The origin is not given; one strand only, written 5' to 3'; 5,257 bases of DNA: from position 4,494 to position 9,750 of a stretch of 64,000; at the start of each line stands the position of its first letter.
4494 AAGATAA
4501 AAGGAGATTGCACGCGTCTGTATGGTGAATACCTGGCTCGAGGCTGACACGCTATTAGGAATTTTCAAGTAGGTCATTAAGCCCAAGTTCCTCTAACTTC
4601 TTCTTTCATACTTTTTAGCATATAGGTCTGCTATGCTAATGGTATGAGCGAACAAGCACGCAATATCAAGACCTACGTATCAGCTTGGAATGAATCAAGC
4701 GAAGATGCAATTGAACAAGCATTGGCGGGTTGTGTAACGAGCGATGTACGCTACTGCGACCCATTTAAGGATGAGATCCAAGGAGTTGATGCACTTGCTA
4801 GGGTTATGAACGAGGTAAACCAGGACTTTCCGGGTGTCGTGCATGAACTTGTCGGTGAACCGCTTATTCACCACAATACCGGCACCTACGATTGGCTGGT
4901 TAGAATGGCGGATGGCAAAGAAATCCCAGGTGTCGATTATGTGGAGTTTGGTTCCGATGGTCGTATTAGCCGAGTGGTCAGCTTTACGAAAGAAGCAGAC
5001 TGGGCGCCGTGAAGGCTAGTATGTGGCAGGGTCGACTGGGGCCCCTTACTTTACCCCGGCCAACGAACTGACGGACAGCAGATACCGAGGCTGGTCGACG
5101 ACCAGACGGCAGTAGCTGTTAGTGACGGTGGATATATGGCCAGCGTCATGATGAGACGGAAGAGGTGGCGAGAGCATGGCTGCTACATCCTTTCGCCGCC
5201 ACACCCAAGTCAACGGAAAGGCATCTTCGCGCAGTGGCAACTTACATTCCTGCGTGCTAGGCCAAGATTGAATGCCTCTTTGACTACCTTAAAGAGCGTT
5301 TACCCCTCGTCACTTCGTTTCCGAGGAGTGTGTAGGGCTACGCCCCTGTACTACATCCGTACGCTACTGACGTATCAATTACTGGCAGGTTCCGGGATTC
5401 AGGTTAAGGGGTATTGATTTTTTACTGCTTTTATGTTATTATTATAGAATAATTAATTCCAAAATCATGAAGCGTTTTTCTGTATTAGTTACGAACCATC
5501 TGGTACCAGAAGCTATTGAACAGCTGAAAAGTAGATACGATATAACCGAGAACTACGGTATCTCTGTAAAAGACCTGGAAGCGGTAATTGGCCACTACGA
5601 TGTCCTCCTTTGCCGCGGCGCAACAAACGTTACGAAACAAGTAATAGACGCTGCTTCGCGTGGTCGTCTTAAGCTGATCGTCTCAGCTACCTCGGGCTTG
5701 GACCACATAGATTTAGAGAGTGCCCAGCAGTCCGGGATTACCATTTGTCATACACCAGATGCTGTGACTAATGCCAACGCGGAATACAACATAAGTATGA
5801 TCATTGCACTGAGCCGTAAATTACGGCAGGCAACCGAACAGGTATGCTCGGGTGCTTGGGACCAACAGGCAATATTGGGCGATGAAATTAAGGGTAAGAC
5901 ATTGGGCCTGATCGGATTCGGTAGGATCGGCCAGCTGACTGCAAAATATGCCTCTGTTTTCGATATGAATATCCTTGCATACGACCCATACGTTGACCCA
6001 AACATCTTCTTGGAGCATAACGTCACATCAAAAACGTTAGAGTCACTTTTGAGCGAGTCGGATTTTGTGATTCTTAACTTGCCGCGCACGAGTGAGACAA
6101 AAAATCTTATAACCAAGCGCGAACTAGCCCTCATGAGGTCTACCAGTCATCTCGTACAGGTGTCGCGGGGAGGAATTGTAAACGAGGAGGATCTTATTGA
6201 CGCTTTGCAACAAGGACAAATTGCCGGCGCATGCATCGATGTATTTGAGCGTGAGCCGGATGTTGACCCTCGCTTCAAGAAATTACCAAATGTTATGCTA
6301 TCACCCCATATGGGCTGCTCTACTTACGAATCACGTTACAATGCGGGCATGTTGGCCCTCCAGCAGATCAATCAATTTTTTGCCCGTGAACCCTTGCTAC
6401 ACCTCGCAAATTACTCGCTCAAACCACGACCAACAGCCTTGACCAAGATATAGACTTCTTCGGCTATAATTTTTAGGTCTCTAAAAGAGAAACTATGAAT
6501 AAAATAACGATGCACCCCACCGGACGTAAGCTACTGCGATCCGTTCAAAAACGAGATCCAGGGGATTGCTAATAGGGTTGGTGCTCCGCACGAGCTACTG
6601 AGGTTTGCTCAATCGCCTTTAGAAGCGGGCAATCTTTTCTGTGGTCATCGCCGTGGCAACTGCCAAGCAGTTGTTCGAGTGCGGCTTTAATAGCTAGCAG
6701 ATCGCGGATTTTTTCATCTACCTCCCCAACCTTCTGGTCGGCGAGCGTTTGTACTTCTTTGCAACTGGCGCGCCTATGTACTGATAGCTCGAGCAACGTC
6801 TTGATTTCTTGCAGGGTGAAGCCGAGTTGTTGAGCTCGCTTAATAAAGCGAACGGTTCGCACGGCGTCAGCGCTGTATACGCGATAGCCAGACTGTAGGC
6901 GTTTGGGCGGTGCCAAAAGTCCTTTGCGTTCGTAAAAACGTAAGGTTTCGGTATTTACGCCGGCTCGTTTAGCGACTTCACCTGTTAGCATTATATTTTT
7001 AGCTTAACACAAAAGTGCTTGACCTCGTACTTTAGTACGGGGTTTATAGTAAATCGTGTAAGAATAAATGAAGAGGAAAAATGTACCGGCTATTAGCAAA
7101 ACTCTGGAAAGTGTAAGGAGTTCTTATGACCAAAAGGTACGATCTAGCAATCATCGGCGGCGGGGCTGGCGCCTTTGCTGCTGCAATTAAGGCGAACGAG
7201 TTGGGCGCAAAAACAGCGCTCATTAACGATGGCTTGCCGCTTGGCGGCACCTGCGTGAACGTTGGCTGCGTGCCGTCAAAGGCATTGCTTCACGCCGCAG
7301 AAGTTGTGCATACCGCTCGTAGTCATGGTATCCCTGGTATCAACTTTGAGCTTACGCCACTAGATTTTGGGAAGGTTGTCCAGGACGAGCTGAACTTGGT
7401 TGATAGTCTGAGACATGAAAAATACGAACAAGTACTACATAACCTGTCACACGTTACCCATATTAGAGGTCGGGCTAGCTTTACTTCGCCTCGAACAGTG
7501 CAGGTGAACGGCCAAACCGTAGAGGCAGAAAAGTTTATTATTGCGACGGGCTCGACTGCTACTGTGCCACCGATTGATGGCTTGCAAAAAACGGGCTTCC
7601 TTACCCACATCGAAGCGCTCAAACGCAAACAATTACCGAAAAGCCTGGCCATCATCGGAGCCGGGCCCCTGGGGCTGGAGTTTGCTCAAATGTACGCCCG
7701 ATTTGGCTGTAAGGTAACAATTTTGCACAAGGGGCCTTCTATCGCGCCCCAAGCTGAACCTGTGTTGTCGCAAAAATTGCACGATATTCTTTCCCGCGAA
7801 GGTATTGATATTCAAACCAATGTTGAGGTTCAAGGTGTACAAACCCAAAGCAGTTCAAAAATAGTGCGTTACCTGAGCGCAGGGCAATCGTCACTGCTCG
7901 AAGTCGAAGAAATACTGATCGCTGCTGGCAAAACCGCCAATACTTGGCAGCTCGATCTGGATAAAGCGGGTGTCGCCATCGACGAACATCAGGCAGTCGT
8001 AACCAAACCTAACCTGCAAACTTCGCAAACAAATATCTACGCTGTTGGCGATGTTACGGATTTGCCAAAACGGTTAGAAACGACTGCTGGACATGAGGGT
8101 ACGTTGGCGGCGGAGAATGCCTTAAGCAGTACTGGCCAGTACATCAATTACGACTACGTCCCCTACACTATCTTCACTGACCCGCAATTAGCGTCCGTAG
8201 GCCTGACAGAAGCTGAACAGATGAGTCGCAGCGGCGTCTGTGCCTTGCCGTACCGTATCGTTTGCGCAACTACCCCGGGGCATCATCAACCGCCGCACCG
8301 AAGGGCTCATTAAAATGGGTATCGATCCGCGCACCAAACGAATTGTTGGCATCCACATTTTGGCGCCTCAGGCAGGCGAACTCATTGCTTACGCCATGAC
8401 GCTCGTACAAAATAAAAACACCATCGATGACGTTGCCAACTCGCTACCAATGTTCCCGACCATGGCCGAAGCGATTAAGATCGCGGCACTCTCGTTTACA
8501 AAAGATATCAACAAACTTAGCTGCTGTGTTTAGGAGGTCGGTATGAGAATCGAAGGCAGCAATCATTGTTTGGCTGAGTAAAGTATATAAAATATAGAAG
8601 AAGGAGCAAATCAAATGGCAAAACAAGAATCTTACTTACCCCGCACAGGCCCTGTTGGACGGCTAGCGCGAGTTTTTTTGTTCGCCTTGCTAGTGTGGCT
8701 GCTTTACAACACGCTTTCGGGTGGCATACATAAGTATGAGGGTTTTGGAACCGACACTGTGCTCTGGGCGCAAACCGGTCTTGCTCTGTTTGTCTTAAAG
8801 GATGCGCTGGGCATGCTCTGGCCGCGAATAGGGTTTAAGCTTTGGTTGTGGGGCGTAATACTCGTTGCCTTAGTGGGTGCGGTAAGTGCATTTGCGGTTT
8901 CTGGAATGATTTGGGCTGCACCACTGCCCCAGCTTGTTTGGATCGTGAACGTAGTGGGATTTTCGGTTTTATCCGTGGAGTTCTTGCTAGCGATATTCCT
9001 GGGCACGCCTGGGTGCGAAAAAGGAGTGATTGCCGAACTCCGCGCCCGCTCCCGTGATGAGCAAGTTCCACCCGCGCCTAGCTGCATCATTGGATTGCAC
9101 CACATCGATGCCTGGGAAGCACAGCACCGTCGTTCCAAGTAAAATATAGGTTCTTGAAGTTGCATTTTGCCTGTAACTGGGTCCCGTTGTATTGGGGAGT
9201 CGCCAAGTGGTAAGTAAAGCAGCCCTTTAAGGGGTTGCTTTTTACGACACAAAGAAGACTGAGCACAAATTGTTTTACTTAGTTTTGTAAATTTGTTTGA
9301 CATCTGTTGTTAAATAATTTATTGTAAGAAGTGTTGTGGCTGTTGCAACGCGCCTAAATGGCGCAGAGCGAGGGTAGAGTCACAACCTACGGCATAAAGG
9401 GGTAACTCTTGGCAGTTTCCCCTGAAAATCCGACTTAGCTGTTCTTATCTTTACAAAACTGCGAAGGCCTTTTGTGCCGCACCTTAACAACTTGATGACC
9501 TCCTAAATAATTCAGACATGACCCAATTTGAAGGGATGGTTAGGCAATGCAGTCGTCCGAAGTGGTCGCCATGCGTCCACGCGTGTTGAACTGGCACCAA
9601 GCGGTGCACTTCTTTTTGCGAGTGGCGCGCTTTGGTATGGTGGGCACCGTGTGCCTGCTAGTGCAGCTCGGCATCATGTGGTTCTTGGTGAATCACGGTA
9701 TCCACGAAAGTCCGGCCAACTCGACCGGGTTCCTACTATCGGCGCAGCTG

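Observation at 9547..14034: High-GC glycosylation block with a GtrA-GT2-GT-C triple-fusion protein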

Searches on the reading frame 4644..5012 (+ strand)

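Call 11: search_protein_families(library=pfam, proteins=[window:4644-5012:+], max_evalue=0.001)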
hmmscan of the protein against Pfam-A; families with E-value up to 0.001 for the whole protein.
window:4644-5012:+ (122 aa): 1 family
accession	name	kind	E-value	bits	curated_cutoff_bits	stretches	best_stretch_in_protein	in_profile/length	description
PF12680.13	SnoaL_2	-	8.1e-08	33.2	27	1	10-110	3-101/102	SnoaL-like domain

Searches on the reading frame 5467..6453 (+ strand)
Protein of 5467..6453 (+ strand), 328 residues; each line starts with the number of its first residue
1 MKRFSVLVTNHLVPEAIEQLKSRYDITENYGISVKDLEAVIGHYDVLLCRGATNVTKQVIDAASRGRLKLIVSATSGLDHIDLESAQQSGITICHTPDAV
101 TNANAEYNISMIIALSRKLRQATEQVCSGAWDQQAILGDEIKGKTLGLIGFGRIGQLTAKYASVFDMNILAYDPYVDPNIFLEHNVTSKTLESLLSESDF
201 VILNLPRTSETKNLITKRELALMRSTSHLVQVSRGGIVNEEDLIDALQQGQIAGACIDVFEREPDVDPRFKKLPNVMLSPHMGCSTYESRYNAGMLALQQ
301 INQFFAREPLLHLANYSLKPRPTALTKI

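Call 11: search_protein_families(library=pfam, proteins=[window:5467-6453:+], max_evalue=0.001)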
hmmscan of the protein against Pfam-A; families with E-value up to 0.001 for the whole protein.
window:5467-6453:+ (328 aa): 2 families
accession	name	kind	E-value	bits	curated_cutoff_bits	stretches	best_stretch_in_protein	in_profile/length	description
PF02826.25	2-Hacid_dh_C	-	1e-57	194.8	25.1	1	109-283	1-178/178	D-isomer specific 2-hydroxyacid dehydrogenase, NAD binding domain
PF00389.36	2-Hacid_dh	-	4.5e-24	85.1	24.6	1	6-315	1-134/134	D-isomer specific 2-hydroxyacid dehydrogenase, catalytic domain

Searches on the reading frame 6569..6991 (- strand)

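Call 11: search_protein_families(library=pfam, proteins=[window:6569-6991:-], max_evalue=0.001)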
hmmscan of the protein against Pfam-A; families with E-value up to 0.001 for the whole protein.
window:6569-6991:- (140 aa): 3 families
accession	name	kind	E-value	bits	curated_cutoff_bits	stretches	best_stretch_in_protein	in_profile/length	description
PF13411.12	MerR_1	-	3e-21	75.7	21.6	1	3-68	3-67/69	MerR HTH family regulatory protein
PF09278.17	MerR-DNA-bind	-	5.4e-20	72.2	25.4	1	44-108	1-65/65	MerR, DNA binding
PF00376.29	MerR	-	3.4e-16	59.2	28.2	1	3-39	2-38/38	MerR family regulatory protein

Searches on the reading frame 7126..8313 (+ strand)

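Call 3: search_protein_families(library=pfam, proteins=[window:7126-8313:+], max_evalue=0.01)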
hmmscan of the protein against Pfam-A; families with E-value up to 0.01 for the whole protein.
window:7126-8313:+ (395 aa): 17 families
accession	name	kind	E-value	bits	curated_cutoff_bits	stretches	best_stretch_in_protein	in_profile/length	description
PF07992.20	Pyr_redox_2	-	2.3e-65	221.4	26.1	1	5-316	1-283/291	Pyridine nucleotide-disulphide oxidoreductase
PF00070.33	Pyr_redox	-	1.8e-18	67.2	22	1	174-245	2-73/82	Pyridine nucleotide-disulphide oxidoreductase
PF13738.12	Pyr_redox_3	-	5.9e-12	45.9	30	1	123-308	114-305/305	Pyridine nucleotide-disulphide oxidoreductase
PF01134.28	GIDA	-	3.7e-10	39.9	22.1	1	6-143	1-150/391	Glucose inhibited division protein A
PF12831.13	FAD_oxidored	-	1.1e-09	38.6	27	1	6-58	1-53/416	FAD dependent oxidoreductase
PF03486.20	HI0933_like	-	5.8e-08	32.9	50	0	6-36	2-32/244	HI0933-like protein Rossmann domain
PF13450.12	NAD_binding_8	-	4.4e-06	27.3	21.9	0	176-207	1-32/68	NAD(P)-binding Rossmann-like domain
PF00890.30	FAD_binding_2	-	3e-05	23.8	20.4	1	6-43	1-38/414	FAD binding domain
PF01262.27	AlaDh_PNT_C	-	5.1e-05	23.2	23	0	173-230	30-87/214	Alanine dehydrogenase/PNT, C-terminal domain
PF01266.30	DAO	-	0.00013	22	27.9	0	174-207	2-35/353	FAD dependent oxidoreductase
PF05834.18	Lycopene_cycl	-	0.00013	21.6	23.4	0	174-207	2-37/380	Lycopene cyclase protein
PF02852.28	Pyr_redox_dim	-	0.0011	19.6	25.3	1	345-364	1-20/110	Pyridine nucleotide-disulphide oxidoreductase, dimerisation domain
PF02737.24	3HCDH_N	-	0.0014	19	22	1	174-228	2-56/180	3-hydroxyacyl-CoA dehydrogenase, NAD binding domain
PF02826.25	2-Hacid_dh_C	-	0.0019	18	25.1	1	171-207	36-72/178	D-isomer specific 2-hydroxyacid dehydrogenase, NAD binding domain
PF01946.23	Thi4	-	0.0046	16.6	26.2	0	174-202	20-49/235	Thi4 family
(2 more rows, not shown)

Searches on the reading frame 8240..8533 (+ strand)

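Call 53: search_protein_families(library=pfam, proteins=[window:8240-8533:+], max_evalue=0.001)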
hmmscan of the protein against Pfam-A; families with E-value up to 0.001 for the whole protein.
window:8240-8533:+ (97 aa): 1 family
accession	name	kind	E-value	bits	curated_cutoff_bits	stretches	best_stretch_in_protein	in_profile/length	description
PF02852.28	Pyr_redox_dim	-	3.6e-17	63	25.3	1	4-82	31-109/110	Pyridine nucleotide-disulphide oxidoreductase, dimerisation domain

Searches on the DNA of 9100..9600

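Call 64: search_rna_families(source=window, start=9100, end=9600, threshold=evalue, max_evalue=1)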
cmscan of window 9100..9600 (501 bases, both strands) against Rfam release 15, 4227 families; matches with E-value up to 1: 1.
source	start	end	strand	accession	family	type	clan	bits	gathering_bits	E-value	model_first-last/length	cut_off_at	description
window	9273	9307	-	RF00522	PreQ1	Cis-reg; riboswitch;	-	16.7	39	0.82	1-45/45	no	PreQ1 (pre queuosine) riboswitch aptamer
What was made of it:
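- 9297..9511 (+): AT-rich upstream intergenic region with two sigma-70-like promoter matches (9297-9325 and 9484-9511). No Rfam element lies here (call 64).
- Tried and rejected: Regulatory RNA upstream: Rfam gave nothing above noise in 9100-9600 (call 64).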
